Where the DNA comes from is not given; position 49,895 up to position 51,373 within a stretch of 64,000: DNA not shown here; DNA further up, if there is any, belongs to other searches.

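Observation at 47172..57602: Archaeal dissimilatory sulfite reductase locus with dsrD, dsrN-like amidase and siroheme genes in one neighbourhood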

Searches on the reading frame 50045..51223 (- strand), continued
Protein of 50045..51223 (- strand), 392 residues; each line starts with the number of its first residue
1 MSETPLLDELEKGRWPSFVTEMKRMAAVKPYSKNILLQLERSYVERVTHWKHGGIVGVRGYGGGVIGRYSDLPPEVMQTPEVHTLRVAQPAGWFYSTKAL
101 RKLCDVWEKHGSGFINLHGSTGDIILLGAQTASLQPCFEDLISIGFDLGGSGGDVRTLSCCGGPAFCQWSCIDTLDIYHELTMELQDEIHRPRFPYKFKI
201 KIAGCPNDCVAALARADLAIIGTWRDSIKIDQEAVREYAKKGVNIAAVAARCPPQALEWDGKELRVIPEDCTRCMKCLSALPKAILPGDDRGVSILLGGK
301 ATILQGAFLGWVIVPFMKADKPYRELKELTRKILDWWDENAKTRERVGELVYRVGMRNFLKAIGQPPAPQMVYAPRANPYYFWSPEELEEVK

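Call 47: list_cluster_members(proteins=[P0146, P0148, P0155, P0156, P0169, P0176, P0181, P0182, P0188, P0197])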
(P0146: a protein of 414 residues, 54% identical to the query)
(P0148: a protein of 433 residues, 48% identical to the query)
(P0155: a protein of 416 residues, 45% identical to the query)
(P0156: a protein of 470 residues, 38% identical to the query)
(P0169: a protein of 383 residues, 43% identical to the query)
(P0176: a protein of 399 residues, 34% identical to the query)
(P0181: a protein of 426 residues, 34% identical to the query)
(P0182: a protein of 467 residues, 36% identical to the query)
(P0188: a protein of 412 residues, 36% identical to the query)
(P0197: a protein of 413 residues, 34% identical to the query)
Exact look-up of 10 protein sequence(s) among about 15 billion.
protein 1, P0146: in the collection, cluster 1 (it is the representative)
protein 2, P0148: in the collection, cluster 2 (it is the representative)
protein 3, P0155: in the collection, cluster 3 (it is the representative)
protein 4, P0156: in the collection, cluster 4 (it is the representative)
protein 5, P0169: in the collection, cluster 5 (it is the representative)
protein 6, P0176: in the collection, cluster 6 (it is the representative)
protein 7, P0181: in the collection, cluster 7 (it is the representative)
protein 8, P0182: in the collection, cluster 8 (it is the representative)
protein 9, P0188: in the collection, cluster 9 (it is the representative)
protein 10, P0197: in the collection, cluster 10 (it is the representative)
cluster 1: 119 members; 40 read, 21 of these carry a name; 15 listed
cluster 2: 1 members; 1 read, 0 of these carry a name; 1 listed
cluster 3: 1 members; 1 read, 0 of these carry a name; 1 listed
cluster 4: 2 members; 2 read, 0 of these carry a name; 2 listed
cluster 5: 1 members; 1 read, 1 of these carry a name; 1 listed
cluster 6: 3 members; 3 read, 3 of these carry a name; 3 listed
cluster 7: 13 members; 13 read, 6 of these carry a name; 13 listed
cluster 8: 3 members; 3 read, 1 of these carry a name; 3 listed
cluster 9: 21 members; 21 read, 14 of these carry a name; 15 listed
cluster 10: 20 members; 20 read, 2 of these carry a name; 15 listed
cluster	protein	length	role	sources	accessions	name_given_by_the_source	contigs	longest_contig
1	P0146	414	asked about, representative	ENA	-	-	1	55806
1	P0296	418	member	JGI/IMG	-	sulfite reductase alpha subunit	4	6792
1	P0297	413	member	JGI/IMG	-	sulfite reductase alpha subunit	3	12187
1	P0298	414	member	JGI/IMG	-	sulfite reductase alpha subunit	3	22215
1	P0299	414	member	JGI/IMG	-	sulfite reductase alpha subunit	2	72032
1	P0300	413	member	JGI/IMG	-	sulfite reductase alpha subunit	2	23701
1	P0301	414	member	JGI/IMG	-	dissimilatory sulfite reductase alpha subunit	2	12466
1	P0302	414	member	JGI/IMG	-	sulfite reductase alpha subunit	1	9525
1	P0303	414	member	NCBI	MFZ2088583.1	MAG: dissimilatory-type sulfite reductase subunit alpha [Desulfobaccales bacterium]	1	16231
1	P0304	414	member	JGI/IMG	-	sulfite reductase alpha subunit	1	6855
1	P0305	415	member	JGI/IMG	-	sulfite reductase alpha subunit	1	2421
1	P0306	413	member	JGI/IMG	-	sulfite reductase alpha subunit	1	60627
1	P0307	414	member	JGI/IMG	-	sulfite reductase alpha subunit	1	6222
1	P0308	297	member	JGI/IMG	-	sulfite reductase alpha subunit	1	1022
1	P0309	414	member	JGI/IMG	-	dissimilatory sulfite reductase alpha subunit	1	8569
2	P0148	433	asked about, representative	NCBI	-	-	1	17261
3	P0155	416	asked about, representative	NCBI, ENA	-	-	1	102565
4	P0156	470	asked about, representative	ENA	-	-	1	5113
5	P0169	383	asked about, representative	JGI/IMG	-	sulfite reductase alpha subunit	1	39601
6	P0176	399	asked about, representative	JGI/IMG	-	sulfite reductase alpha subunit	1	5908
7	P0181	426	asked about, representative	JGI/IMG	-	-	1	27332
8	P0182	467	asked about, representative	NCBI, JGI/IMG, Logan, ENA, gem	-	-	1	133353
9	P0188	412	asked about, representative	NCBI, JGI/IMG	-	-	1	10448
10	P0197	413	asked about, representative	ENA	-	-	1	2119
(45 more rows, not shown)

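Call 48: find_encoding_contigs(protein=P0148, flank=8000, max_places=1)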
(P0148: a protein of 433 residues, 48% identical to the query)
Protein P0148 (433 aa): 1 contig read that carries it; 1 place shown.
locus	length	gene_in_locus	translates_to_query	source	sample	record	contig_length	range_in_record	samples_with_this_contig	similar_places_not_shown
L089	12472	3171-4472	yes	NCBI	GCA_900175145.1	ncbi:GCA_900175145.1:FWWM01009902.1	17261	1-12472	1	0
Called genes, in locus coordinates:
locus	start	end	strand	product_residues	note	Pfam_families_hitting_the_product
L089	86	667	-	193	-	-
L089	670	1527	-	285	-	PF00581:Rhodanese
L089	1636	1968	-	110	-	PF04358:DsrC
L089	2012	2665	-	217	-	PF09559:Cas6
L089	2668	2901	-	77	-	PF22295:DUF6967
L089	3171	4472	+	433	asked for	PF03460:NIR_SIR_ferr (weak), PF01077:NIR_SIR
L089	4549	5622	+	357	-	PF03460:NIR_SIR_ferr, PF01077:NIR_SIR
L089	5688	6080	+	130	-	PF02635:DsrE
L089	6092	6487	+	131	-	PF02635:DsrE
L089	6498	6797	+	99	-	PF04077:DsrH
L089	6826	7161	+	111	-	PF04358:DsrC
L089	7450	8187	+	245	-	PF02665:Nitrate_red_gam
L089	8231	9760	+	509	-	PF13187:Fer4_9 (faint), PF12800:Fer4_4 (faint), PF13183:Fer4_8, PF13237:Fer4_10 (faint), PF13534:Fer4_17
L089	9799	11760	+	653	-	PF14691:Fer4_20, PF01266:DAO (weak), PF03486:HI0933_like (weak), PF07992:Pyr_redox_2, PF12831:FAD_oxidored, PF13450:NAD_binding_8, PF12838:Fer4_7 (weak), PF14697:Fer4_21 (weak), +6 more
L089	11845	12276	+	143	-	-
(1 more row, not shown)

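Call 49: find_encoding_contigs(protein=P0155, flank=8000, max_places=1)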
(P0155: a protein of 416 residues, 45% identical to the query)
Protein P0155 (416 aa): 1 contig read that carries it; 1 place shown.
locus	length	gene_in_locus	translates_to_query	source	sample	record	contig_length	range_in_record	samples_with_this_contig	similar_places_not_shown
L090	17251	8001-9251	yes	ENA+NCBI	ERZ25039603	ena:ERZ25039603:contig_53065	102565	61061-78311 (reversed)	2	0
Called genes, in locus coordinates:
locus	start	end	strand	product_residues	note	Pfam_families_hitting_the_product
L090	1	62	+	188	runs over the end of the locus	PF04279:IspA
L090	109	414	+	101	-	PF03795:YCII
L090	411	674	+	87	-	PF01722:BolA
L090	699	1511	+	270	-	PF13145:Rotamase_2, PF13616:Rotamase_3, PF00639:Rotamase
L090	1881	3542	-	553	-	PF00656:Peptidase_C14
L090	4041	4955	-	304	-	PF02668:TauD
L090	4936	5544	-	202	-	-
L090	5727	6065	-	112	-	PF04358:DsrC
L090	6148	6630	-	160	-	PF01206:TusA, PF10006:DUF2249 (faint), PF01206:TusA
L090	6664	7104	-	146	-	PF09559:Cas6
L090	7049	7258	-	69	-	PF09559:Cas6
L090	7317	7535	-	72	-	PF22295:DUF6967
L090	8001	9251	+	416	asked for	PF03460:NIR_SIR_ferr (weak), PF01077:NIR_SIR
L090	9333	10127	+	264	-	PF01077:NIR_SIR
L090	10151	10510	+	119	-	PF02635:DsrE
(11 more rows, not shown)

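Call 52: find_encoding_contigs(protein=P0008, flank=10000, max_places=1)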
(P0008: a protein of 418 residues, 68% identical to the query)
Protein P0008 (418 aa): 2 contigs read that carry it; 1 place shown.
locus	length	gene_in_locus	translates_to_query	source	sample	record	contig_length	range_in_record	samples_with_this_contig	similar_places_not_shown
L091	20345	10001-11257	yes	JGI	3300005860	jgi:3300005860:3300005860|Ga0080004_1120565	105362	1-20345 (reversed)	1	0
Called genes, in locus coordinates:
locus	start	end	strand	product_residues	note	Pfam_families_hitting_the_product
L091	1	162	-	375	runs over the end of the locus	PF02746:MR_MLE_N, PF13378:MR_MLE_C, PF07476:MAAL_C (weak)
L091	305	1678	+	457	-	PF02113:Peptidase_S13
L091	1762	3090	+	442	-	PF00278:Orn_DAP_Arg_deC, PF02784:Orn_Arg_deC_N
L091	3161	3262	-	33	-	-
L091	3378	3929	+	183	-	-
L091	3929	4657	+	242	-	PF05625:PAXNEB (faint), PF06745:ATPase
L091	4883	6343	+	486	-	PF03601:Cons_hypoth698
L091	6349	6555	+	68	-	-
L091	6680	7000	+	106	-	PF04358:DsrC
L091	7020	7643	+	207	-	PF00355:Rieske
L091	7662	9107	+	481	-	PF00033:Cytochrome_B, PF14358:DUF4405 (weak), PF13631:Cytochrom_B_N_2, PF00032:Cytochrom_B_C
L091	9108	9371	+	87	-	-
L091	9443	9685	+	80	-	PF13370:Fer4_13, PF13459:Fer4_15 (weak)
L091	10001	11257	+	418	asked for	PF03460:NIR_SIR_ferr (weak), PF01077:NIR_SIR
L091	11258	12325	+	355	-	PF03460:NIR_SIR_ferr, PF01077:NIR_SIR, PF25160:LdpA_Fe-S-bd (weak), PF12838:Fer4_7 (weak)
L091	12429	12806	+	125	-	PF08821:CGGC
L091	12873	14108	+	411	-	PF05201:GlutR_N, PF01488:Shikimate_DH, PF03807:F420_oxidored (faint), PF00745:GlutR_dimer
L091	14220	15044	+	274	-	PF02665:Nitrate_red_gam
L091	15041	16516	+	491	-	PF13187:Fer4_9 (faint), PF00037:Fer4 (faint), PF12797:Fer4_2 (faint), PF13237:Fer4_10 (faint), PF12838:Fer4_7 (weak), PF13183:Fer4_8, PF13484:Fer4_16 (faint), PF13534:Fer4_17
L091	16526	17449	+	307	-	PF02665:Nitrate_red_gam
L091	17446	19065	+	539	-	PF13183:Fer4_8, PF13237:Fer4_10 (faint), PF13534:Fer4_17 (weak), PF02754:CCG (weak)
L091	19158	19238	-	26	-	-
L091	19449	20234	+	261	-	PF01925:TauE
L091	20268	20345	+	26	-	?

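Call 53: find_encoding_contigs(protein=P0003, flank=10000, max_places=1)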
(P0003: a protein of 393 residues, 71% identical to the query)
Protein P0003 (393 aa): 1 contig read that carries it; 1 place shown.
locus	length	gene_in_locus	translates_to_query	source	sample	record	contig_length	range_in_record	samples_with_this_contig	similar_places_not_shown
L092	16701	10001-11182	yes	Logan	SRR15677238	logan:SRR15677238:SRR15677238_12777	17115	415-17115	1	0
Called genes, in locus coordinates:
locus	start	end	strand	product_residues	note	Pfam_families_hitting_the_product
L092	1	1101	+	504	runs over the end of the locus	?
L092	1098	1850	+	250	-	PF13085:Fer2_3, PF13237:Fer4_10, PF13183:Fer4_8, PF13534:Fer4_17 (weak)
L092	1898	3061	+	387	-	PF13183:Fer4_8, PF13237:Fer4_10 (faint), PF13534:Fer4_17 (weak), PF02754:CCG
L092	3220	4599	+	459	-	PF01656:CbiA, PF13500:AAA_26, PF07685:GATase_3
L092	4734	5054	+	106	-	PF04358:DsrC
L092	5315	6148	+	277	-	PF02665:Nitrate_red_gam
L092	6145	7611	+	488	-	PF12838:Fer4_7 (faint), PF13187:Fer4_9 (faint), PF00037:Fer4 (faint), PF12797:Fer4_2 (faint), PF13183:Fer4_8, PF13237:Fer4_10 (faint), PF13484:Fer4_16 (faint), PF13534:Fer4_17 (weak)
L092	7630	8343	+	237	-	PF02665:Nitrate_red_gam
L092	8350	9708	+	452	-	PF13237:Fer4_10 (weak), PF13183:Fer4_8, PF02754:CCG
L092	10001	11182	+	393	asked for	PF03460:NIR_SIR_ferr (weak), PF01077:NIR_SIR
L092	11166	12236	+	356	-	PF03460:NIR_SIR_ferr, PF01077:NIR_SIR, PF25160:LdpA_Fe-S-bd (faint)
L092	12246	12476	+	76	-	PF08679:DsrD (weak)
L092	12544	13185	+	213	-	PF01488:Shikimate_DH (weak), PF13241:NAD_binding_7, PF03435:Sacchrp_dh_NADP (weak), PF14824:Sirohm_synth_M (weak)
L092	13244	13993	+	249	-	PF00590:TP_methylase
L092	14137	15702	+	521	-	PF03577:Peptidase_C69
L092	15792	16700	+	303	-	?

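Call 66: search_protein_families(library=pfam, max_evalue=0.01, proteins=[L063:6377-6607:+, L056:12375-12590:+, L058:12391-12633:+, L026:4917-5135:+, L028:12249-12458:+, L017:12257-12472:+, L092:12246-12476:+])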
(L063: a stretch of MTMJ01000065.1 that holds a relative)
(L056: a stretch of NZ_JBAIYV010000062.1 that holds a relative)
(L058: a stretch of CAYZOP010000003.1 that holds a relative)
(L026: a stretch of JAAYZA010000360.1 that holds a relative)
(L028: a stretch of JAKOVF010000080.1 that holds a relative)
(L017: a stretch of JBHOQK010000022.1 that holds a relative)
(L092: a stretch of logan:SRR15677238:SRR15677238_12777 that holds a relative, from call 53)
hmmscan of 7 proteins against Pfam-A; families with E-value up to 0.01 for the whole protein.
L063:6377-6607:+ (76 aa): 1 family
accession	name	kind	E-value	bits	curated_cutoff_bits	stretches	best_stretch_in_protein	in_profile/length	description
PF08679.17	DsrD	-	4.3e-11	43.4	24.2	1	8-63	2-63/65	Dissimilatory sulfite reductase D (DsrD)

L056:12375-12590:+ (71 aa): 2 families
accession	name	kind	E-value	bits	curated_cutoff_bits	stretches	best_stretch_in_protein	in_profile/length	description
PF02295.23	z-alpha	-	0.00086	19.7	21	1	1-47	2-51/67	Adenosine deaminase z-alpha domain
PF08679.17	DsrD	-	0.0075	17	24.2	0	5-53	2-55/65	Dissimilatory sulfite reductase D (DsrD)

L058:12391-12633:+ (80 aa): 0 families

L026:4917-5135:+ (72 aa): 0 families

L028:12249-12458:+ (69 aa): 5 families
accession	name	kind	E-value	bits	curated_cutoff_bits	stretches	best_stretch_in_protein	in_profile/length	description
PF08679.17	DsrD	-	1.6e-06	28.7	24.2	1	10-68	2-64/65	Dissimilatory sulfite reductase D (DsrD)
PF00392.27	GntR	-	4.8e-05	23.4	27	1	2-57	2-58/64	Bacterial regulatory proteins, gntR family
PF06163.17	DUF977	-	0.0057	17.1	22.1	1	4-53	8-56/134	Bacterial protein of unknown function (DUF977)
PF13412.12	HTH_24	-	0.0063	16.5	21.9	1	9-52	4-46/48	Winged helix-turn-helix DNA-binding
PF25212.1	HVO_A0114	-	0.0077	16.4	27.6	1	11-66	25-79/84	HVO_A0114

L017:12257-12472:+ (71 aa): 3 families
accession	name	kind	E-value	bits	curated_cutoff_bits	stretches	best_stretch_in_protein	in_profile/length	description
PF10771.15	DUF2582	-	1.7e-05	25.3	24.2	1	12-64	12-64/65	Winged helix-turn-helix domain (DUF2582)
PF04703.18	FaeA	-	0.0014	19.3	20.7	1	10-56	2-49/62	FaeA-like protein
PF02295.23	z-alpha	-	0.0047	17.4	21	1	5-52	1-51/67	Adenosine deaminase z-alpha domain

L092:12246-12476:+ (76 aa): 6 families
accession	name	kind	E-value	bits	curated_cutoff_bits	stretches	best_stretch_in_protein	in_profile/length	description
PF08679.17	DsrD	-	1.5e-05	25.7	24.2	1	10-67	2-64/65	Dissimilatory sulfite reductase D (DsrD)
PF13412.12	HTH_24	-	0.00013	21.9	21.9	1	6-52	1-47/48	Winged helix-turn-helix DNA-binding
PF10007.15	DUF2250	-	0.0013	19.3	24.4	1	2-56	2-56/93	Uncharacterized protein conserved in archaea (DUF2250)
PF08221.17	HTH_9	-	0.0022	18.5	23.4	1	10-56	15-61/62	RNA polymerase III subunit RPC82 helix-turn-helix domain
PF07106.19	TBPIP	-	0.0059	16.9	22.8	0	27-58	21-54/62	TBPIP/Hop2 winged helix domain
PF25676.1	T4_Spackle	-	0.0075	17.3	27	1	16-57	36-77/96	Bacteriophage T4 Spackle protein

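Call 70: search_protein_families(library=ncbifam, max_evalue=1e-10, proteins=[L060:1557-2651:-])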
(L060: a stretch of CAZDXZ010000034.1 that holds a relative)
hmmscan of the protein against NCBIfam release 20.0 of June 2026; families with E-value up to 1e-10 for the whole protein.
L060:1557-2651:- (364 aa): 20 families
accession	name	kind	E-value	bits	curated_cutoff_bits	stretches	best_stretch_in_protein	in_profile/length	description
TIGR04317.1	W_rSAM_matur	equivalog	1.2e-33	116.8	380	1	4-303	4-302/349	tungsten cofactor oxidoreductase radical SAM maturase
TIGR04311.1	rSAM_Geo_metal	subfamily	1.9e-30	106.3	400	1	3-181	2-188/423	radical SAM/SPASM family putative metalloenzyme maturase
TIGR04051.1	rSAM_NirJ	equivalog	2.5e-19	69.5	515.45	1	9-182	7-178/354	heme d1 biosynthesis radical SAM protein NirJ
TIGR04545.1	rSAM_ahbD_hemeb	equivalog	1.6e-17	63.9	500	1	6-172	2-167/339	heme b synthase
TIGR04546.1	rSAM_ahbC_deAc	equivalog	1.7e-16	60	650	1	6-180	41-213/390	12,18-didecarboxysiroheme deacetylase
TIGR02109.1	PQQ_syn_pqqE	equivalog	2.4e-16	59.6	381.35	1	2-182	5-184/358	pyrroloquinoline quinone biosynthesis protein PqqE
TIGR02668.1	moaA_archaeal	equivalog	5e-16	58.5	325.25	1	6-256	12-268/303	GTP 3',8-cyclase MoaA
TIGR04251.1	SCM_rSAM_ScmF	equivalog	4.1e-15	56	400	1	47-175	52-177/353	SynChlorMet cassette radical SAM/SPASM protein ScmF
TIGR02666.1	moaA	equivalog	2e-14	53.4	284.05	1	7-171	13-184/336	GTP 3',8-cyclase MoaA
NF001199.0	PRK00164.2-1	equivalog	8.9e-14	51.3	231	1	7-172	15-180/308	GTP 3',8-cyclase MoaA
TIGR04054.1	rSAM_NirJ1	equivalog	1.8e-13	49.9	650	1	5-217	37-247/387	putative heme d1 biosynthesis radical SAM protein NirJ1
TIGR04466.1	rSAM_BlsE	equivalog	1.9e-13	50.5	400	1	9-166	8-161/327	cytosylglucuronate decarboxylase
TIGR03962.1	mycofact_rSAM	equivalog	2.3e-12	46.7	265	1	6-173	14-179/339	mycofactocin radical SAM maturase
TIGR04303.1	GeoRSP_rSAM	equivalog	2.9e-12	46.8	400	1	9-175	10-172/325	GeoRSP system radical SAM/SPASM protein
TIGR04053.2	TIGR04053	equivalog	3.1e-12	46.4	395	1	3-172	7-178/366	TIGR04053 family radical SAM/SPASM domain-containing protein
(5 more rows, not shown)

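Call 102: search_protein_families(library=pfam, max_evalue=1, proteins=[L091:7020-7643:+])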
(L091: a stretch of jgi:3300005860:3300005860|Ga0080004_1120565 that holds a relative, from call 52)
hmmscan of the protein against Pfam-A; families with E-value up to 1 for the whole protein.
L091:7020-7643:+ (207 aa): 1 family
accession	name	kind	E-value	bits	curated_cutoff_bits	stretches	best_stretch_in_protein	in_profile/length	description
PF00355.32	Rieske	-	5.2e-08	33.1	20.3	1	94-151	33-80/88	Rieske [2Fe-2S] domain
